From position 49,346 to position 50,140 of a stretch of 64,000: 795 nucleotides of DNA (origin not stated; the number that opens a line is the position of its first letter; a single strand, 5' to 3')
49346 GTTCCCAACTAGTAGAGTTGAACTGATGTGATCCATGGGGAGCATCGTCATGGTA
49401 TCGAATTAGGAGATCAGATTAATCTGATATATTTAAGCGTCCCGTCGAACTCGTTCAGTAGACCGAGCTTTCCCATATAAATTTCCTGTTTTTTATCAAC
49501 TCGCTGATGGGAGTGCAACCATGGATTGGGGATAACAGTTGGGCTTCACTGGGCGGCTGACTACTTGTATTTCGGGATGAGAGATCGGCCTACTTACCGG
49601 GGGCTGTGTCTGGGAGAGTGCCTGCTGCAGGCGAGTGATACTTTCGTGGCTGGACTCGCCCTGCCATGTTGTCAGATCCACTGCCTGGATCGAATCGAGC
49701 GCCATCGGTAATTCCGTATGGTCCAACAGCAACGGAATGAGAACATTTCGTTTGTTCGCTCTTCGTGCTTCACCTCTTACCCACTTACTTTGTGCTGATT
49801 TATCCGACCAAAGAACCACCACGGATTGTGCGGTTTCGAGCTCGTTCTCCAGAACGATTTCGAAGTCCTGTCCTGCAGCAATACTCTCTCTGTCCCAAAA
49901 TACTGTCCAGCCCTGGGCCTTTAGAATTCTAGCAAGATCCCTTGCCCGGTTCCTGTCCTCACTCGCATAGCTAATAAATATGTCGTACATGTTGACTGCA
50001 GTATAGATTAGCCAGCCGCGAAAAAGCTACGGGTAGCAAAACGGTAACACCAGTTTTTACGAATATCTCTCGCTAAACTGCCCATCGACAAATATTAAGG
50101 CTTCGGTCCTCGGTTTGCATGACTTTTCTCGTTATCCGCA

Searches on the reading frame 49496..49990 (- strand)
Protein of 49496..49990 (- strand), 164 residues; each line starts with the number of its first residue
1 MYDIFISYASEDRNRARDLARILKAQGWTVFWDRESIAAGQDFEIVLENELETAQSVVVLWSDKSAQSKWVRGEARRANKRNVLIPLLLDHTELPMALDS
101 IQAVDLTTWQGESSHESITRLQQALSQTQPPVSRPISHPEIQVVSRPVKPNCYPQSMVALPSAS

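Call 3: search_protein_families(library=pfam, proteins=[window:49496-49990:-], max_evalue=0.01)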
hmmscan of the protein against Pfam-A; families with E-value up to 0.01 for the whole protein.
window:49496-49990:- (164 aa): 4 families
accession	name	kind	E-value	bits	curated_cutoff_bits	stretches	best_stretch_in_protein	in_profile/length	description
PF13676.11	TIR_2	-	2.6e-25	89.7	28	1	4-112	1-112/122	TIR domain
PF08937.16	ThsB_TIR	-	1.8e-06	28.7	21.2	1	5-82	1-87/100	Thoeris protein ThsB, TIR-like domain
PF01582.25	TIR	-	8.5e-05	22.8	21.3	1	2-79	2-81/179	TIR domain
PF08357.16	SEFIR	-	0.007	17.1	23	1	4-75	3-85/150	SEFIR domain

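Call 4: search_protein_families(library=padloc, proteins=[window:49496-49990:-], max_evalue=0.01)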
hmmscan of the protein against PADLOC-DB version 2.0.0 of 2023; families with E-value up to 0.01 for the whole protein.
window:49496-49990:- (164 aa): 20 families
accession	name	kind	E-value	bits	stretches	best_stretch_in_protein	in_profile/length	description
PDLC02421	Aga_TIR-PNTD1-PNTD2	-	8e-13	46.3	1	4-108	6-119/430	Class I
PDLC02012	SAVED5--SAVED_TIR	-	8.3e-13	46.2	1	3-80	15-93/404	-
PDLC05062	PDC-S66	-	1.8e-12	45.3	1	2-74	149-222/282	-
PDLC02403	Aga_TIR-PNTD1-PNTD2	-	5.4e-09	33.6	1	4-108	5-118/443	Class I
PDLC00434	ThsB1|ThsB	-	2e-08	31.7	1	4-87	141-225/396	TIR-like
PDLC00426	ThsB1|ThsB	-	2.9e-08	31.4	1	2-79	238-322/352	TIR-like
PDLC03957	bSEFIR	-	7.1e-06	24.1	1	3-63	40-103/412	-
PDLC00436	ThsB1|ThsB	-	6.5e-05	20.5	1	3-74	37-112/183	TIR-like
PDLC00422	ThsB1|ThsB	-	8.4e-05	20.2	1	1-71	40-116/194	TIR-like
PDLC00420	ThsB1|ThsB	-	0.00012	19.3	1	1-91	1-100/319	TIR-like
PDLC02416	Aga_REase-TIR-PNTD1-PNTD2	-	0.00012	18.9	1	4-122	158-279/572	Class I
PDLC02962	RT-TIR_XII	-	0.00063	16.7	1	1-109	345-461/478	single gene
PDLC00417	ThsB1|ThsB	-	0.00089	16.8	1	2-76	167-242/303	TIR-like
PDLC00728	Effector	-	0.001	16.1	1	3-72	11-81/432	TIR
PDLC00419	ThsB1|ThsB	-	0.0011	16.8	1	4-74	30-104/165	TIR-like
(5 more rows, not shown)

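Call 21: list_cluster_members(proteins=[P0001, window:49496-49990:-, window:62401-63816:+])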
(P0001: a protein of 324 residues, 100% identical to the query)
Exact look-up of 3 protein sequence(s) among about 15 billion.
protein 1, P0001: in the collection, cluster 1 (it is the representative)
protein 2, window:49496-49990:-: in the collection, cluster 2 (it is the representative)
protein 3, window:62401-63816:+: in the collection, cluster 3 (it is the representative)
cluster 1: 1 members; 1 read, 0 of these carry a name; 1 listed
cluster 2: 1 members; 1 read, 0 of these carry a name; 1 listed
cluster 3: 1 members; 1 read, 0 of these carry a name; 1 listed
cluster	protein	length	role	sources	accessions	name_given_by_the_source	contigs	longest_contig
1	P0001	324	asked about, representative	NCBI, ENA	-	-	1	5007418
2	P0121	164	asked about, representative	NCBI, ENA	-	-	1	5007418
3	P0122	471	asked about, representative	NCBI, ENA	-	-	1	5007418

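Call 43: search_protein_families(library=ncbifam, proteins=[window:49496-49990:-], max_evalue=0.001)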
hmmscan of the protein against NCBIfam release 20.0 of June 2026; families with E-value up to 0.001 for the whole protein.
window:49496-49990:- (164 aa): 2 families
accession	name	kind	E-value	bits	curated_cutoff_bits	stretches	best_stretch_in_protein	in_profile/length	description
NF058526.1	Thoeris_type3_ThcB4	equivalog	1.3e-13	50.6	220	1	4-86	130-213/375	Thoeris type III anti-phage system protein ThcB4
NF042941.1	Retron_TIR_antiphage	equivalog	4.6e-11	42.2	600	1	1-110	339-456/464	TIR domain-containing anti-phage reverse transcriptase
